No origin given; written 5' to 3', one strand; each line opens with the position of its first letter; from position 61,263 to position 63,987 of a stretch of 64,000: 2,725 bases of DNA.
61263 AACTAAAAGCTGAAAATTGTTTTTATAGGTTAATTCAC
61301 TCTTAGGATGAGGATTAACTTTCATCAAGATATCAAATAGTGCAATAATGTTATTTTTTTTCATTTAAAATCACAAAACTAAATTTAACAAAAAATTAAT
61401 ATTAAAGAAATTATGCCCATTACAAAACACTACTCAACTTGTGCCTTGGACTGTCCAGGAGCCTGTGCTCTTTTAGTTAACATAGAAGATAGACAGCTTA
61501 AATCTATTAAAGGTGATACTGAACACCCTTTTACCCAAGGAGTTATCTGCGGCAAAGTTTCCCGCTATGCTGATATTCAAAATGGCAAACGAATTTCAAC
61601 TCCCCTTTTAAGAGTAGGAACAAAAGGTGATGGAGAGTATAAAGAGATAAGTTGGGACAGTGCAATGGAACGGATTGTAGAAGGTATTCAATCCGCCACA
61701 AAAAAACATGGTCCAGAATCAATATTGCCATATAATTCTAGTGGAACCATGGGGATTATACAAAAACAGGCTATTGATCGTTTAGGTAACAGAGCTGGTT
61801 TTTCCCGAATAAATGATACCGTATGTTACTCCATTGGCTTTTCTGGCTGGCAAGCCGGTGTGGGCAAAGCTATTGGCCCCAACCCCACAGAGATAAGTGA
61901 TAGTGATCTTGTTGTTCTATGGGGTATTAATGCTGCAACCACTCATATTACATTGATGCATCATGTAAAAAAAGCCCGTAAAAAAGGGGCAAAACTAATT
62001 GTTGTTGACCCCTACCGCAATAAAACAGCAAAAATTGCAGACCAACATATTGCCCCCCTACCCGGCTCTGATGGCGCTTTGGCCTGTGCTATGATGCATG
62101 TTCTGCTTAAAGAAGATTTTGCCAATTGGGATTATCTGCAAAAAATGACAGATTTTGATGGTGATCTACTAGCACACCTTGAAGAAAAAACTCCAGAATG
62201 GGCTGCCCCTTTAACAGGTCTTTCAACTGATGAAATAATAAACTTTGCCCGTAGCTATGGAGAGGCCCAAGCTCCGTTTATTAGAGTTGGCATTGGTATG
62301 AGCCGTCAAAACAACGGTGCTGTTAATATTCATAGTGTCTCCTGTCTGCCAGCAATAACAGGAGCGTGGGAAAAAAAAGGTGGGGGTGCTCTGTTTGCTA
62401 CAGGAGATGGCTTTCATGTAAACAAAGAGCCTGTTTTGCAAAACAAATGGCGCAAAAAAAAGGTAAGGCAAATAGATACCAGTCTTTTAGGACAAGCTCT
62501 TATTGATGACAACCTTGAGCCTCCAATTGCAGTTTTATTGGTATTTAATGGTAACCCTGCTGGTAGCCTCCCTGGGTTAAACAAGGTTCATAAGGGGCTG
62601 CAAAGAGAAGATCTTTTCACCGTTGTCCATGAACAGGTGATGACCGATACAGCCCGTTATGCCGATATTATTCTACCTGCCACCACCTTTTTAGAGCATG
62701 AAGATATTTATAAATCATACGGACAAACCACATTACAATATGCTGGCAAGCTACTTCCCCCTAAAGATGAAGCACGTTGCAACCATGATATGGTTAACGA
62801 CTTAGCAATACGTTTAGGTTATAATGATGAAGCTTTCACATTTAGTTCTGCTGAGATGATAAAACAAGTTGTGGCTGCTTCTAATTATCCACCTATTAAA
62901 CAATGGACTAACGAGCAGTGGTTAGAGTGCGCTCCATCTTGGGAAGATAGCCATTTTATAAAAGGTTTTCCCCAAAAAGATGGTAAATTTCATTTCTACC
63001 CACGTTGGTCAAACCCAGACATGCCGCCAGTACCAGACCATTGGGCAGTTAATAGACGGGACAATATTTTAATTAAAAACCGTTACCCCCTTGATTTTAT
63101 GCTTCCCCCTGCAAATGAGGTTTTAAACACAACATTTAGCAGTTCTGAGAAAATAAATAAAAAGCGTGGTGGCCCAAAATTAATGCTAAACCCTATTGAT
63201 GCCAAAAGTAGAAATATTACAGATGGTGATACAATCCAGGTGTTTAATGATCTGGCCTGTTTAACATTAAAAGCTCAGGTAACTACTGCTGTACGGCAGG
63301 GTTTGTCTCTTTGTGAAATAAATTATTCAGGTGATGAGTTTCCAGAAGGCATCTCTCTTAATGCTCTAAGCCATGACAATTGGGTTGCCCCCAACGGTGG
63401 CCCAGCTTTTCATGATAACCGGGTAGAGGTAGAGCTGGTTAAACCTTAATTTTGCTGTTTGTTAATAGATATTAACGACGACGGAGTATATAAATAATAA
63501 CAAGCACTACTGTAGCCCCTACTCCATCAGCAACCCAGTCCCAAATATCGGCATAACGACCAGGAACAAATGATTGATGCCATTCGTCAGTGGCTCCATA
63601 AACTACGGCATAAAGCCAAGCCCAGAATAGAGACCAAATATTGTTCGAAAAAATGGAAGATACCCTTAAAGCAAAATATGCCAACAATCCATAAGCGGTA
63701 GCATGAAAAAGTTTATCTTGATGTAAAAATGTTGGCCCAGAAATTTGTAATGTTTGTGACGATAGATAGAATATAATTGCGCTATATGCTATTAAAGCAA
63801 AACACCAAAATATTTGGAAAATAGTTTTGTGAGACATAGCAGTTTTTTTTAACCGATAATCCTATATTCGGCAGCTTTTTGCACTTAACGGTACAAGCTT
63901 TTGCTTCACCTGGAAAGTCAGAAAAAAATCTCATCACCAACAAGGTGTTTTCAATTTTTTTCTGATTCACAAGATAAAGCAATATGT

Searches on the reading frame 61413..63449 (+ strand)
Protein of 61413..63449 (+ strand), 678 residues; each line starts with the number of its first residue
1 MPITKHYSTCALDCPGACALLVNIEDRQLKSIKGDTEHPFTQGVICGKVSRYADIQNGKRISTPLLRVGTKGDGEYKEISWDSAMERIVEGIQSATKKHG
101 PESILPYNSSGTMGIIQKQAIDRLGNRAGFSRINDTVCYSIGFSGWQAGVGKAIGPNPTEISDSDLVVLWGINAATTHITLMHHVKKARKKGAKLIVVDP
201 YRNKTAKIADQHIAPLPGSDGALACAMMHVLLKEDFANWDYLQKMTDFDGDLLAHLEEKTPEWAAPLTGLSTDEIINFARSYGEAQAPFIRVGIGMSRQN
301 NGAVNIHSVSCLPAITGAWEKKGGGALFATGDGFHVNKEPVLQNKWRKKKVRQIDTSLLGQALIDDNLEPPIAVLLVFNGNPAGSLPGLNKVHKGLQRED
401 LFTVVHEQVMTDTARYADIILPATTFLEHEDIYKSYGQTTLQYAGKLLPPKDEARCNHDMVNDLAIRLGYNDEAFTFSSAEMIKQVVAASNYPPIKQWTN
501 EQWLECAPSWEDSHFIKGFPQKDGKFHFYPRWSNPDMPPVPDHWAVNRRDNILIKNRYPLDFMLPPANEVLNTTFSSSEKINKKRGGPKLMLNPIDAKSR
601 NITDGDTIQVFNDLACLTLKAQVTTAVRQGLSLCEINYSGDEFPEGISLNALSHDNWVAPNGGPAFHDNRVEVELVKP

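Call 18: find_encoding_contigs(protein=window:61413-63449:+, flank=10000, max_places=5)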
Protein window:61413-63449:+ (678 aa): no gene with exactly this product is on record in the collection.

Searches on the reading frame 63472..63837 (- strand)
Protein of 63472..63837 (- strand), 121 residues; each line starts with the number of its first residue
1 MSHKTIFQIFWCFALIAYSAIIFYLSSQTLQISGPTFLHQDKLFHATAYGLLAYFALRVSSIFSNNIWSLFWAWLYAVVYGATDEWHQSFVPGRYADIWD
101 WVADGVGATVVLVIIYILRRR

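Call 13: search_protein_families(library=ncbifam, proteins=[window:63472-63837:-])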
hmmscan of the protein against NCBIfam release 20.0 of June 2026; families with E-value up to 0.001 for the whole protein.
window:63472-63837:- (121 aa): 1 family
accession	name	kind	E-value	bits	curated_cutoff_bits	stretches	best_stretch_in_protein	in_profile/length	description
NF037970.1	vanZ_1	subfamily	1.5e-20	73.9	20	1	21-108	4-109/109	VanZ family protein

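Call 19: find_encoding_contigs(protein=window:63472-63837:-, flank=10000, max_places=5)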
Protein window:63472-63837:- (121 aa): no gene with exactly this product is on record in the collection.
